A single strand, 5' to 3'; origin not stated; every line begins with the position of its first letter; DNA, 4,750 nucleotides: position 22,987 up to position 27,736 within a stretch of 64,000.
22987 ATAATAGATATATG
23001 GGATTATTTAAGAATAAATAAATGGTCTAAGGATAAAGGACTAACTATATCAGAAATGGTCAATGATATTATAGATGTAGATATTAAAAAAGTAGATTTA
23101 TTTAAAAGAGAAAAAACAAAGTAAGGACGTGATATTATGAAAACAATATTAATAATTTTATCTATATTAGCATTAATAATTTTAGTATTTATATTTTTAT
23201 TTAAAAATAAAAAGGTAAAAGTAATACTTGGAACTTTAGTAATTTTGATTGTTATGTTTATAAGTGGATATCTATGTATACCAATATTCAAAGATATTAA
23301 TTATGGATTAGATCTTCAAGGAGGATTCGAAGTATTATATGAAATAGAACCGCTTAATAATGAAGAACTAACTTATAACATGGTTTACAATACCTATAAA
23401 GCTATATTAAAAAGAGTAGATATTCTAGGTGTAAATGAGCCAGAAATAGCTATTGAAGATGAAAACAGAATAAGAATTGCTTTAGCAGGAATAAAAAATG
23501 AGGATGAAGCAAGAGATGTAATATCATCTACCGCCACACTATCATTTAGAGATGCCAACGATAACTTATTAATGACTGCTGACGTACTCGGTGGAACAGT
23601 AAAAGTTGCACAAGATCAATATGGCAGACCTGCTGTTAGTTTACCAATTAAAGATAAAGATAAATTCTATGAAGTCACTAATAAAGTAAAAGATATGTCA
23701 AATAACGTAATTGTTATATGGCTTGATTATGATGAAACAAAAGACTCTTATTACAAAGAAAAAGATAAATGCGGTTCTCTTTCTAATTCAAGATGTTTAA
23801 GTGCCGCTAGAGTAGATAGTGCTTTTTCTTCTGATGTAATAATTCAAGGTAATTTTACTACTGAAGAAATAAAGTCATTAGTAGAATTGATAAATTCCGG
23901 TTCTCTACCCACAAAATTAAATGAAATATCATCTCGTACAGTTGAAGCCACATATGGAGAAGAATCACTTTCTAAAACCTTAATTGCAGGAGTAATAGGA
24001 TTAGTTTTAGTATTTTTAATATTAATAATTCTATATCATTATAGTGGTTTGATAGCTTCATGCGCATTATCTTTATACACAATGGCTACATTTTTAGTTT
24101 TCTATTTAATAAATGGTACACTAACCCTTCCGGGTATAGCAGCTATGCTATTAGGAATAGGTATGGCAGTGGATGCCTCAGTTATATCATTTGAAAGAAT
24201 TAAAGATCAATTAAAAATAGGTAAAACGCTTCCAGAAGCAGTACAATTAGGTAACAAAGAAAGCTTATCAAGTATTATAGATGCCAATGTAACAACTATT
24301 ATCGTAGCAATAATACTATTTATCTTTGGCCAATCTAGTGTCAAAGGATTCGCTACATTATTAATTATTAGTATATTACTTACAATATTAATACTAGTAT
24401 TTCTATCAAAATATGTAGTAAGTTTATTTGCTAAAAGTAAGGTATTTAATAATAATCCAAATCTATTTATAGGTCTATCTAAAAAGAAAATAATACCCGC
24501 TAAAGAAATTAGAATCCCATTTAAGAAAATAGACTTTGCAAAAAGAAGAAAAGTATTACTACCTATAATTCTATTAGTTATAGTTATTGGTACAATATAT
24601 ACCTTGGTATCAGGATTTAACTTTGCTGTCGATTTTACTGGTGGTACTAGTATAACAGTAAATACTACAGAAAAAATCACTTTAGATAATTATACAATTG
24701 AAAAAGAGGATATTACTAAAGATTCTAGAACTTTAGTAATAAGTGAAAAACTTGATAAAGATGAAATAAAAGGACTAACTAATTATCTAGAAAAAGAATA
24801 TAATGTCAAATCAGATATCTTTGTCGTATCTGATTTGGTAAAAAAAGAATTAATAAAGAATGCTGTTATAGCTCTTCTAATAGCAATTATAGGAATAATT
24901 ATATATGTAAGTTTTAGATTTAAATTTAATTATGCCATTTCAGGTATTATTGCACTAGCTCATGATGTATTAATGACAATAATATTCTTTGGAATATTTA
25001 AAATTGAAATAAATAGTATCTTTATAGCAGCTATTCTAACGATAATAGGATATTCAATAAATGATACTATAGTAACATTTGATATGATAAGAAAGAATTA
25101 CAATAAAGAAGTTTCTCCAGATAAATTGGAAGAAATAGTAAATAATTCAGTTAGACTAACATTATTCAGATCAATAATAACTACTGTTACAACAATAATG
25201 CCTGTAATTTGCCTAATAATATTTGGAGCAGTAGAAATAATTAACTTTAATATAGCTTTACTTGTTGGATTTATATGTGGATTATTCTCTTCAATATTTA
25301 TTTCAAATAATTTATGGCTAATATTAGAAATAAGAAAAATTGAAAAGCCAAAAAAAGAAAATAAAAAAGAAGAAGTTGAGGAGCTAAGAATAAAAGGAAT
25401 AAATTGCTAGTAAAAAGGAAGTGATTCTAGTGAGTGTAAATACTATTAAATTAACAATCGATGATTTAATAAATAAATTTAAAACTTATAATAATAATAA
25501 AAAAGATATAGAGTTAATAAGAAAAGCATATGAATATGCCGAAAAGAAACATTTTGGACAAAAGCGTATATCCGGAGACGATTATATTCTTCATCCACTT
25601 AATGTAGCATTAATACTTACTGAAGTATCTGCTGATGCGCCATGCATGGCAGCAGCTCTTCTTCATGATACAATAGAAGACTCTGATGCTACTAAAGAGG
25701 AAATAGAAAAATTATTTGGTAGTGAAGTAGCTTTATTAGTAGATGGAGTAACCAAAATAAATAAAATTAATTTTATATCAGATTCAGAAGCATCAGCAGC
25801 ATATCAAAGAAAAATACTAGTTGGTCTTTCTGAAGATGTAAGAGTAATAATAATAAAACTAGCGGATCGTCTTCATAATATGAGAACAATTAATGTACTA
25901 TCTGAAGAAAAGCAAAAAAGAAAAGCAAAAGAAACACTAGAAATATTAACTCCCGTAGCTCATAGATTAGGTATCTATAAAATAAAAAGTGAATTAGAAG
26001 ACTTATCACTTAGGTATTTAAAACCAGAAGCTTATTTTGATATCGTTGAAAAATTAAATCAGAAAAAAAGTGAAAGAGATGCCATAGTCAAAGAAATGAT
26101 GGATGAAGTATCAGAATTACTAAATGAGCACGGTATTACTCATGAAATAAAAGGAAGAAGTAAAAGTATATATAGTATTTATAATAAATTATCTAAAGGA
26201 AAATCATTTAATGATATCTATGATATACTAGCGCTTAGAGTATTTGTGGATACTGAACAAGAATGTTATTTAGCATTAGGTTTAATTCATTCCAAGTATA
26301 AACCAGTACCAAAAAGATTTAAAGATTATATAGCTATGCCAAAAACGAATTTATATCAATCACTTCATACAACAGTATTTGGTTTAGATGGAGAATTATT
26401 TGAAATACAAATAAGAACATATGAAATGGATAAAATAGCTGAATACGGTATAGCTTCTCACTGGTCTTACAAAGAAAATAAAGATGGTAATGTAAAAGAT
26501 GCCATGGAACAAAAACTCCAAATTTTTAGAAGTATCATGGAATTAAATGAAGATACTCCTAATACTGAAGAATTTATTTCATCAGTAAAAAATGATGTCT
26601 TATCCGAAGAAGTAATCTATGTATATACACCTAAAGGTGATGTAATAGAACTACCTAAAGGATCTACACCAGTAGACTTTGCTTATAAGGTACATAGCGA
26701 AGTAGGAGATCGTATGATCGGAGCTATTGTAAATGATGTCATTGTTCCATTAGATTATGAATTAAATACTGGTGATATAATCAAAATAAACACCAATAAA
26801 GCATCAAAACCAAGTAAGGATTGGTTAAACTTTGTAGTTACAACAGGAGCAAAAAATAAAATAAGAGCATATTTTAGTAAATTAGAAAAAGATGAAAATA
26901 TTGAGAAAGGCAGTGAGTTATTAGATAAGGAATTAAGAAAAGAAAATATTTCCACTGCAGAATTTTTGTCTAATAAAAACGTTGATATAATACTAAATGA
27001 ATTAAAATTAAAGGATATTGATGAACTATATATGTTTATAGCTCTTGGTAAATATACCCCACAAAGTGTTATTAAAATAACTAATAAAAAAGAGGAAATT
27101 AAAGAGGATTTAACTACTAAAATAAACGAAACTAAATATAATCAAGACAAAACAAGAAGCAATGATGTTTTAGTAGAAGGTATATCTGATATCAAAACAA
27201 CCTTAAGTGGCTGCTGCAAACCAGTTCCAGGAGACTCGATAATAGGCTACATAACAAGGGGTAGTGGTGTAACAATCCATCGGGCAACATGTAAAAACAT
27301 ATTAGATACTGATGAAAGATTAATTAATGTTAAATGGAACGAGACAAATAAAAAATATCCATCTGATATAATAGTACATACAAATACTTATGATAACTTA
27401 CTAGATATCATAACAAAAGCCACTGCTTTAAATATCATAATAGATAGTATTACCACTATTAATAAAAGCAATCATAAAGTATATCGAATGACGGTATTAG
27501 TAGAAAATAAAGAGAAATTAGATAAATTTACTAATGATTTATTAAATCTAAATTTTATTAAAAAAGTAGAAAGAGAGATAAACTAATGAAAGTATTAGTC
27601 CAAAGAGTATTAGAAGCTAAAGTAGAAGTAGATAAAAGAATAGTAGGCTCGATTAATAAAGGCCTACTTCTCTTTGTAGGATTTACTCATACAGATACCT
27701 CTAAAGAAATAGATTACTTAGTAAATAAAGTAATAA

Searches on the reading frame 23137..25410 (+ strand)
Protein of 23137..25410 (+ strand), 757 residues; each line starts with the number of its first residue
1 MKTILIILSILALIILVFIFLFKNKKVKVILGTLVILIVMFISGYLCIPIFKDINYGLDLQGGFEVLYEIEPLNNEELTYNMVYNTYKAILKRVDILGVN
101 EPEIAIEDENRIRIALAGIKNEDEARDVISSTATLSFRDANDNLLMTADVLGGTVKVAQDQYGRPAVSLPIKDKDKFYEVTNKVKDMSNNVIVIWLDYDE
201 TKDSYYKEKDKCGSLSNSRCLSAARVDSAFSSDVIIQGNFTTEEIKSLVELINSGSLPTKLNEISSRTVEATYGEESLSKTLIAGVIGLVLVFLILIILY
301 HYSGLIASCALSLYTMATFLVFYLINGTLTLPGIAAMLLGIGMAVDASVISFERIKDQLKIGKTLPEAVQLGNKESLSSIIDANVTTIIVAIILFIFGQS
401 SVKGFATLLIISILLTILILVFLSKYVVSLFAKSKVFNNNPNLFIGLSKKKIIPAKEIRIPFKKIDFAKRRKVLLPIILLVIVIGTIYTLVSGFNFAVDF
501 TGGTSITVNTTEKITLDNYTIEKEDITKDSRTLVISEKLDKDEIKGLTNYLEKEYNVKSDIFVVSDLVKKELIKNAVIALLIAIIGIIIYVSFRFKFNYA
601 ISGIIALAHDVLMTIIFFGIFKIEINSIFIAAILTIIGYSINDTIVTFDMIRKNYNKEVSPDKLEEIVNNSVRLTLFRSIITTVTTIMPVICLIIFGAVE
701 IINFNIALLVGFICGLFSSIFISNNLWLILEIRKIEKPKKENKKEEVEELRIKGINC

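Call 22: search_protein_families(library=pfam, proteins=[window:23137-25410:+], max_evalue=0.00001)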
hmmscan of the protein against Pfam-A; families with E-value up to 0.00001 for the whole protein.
window:23137-25410:+ (757 aa): 5 families
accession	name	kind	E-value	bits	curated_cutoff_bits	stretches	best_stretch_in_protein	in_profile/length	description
PF02355.23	SecD_SecF_C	-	3.4e-64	216.2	20.5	2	558-730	15-186/189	Protein export membrane protein SecD/SecF, C-terminal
PF21760.3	SecD_1st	-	1.7e-16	59.9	27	1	86-141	4-59/60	Protein translocase subunit SecDF, P1 domain, N-terminal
PF07549.19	Sec_GG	-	2.5e-08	33.6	20.3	0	490-510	4-24/28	SecD/SecF GG Motif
PF00873.25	ACR_tran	-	1.1e-07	30.4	28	1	266-520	318-577/1021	AcrB/AcrD/AcrF family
PF22599.2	SecDF_P1_head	-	7.9e-07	29.4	27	1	155-258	30-113/114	SecDF, P1 head subdomain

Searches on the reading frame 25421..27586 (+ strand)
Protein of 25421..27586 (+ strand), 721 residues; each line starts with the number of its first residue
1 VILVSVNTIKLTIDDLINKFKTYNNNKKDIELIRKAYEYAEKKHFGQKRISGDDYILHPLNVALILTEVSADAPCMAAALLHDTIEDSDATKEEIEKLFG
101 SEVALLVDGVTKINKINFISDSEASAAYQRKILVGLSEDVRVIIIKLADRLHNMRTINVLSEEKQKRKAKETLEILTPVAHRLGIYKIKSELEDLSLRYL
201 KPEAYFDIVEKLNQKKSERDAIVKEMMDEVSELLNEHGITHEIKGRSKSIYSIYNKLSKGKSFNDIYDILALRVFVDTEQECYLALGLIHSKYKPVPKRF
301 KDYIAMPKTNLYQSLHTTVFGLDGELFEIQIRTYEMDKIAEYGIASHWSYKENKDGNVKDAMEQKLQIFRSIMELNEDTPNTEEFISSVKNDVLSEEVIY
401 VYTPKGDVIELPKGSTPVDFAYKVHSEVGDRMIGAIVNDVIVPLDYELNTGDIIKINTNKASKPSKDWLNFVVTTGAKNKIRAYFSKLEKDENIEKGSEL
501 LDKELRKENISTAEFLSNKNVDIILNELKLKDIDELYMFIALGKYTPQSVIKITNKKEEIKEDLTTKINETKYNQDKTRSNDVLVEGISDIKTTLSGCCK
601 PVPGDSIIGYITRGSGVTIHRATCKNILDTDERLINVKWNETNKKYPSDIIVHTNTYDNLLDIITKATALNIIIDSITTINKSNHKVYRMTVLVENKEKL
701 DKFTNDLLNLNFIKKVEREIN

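Call 22: search_protein_families(library=pfam, proteins=[window:25421-27586:+], max_evalue=0.00001)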
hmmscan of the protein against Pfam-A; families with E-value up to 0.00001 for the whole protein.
window:25421-27586:+ (721 aa): 5 families
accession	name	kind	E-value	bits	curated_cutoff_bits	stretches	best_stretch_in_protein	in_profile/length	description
PF13328.12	HD_4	-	2e-43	148.3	27.2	1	36-185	1-155/156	HD domain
PF04607.23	RelA_SpoT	-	3.9e-40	137.1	27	1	245-354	1-112/113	Region found in RelA / SpoT proteins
PF02824.27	TGS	-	4.2e-24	84.8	22.2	1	399-457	1-59/60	TGS domain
PF01966.28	HD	-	1.2e-09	38.8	22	1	56-154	2-116/116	HD domain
PF19296.4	RelA_AH_RIS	-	5.7e-07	30.2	23.8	0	470-629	2-177/185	RelA/SpoT, AH and RIS domains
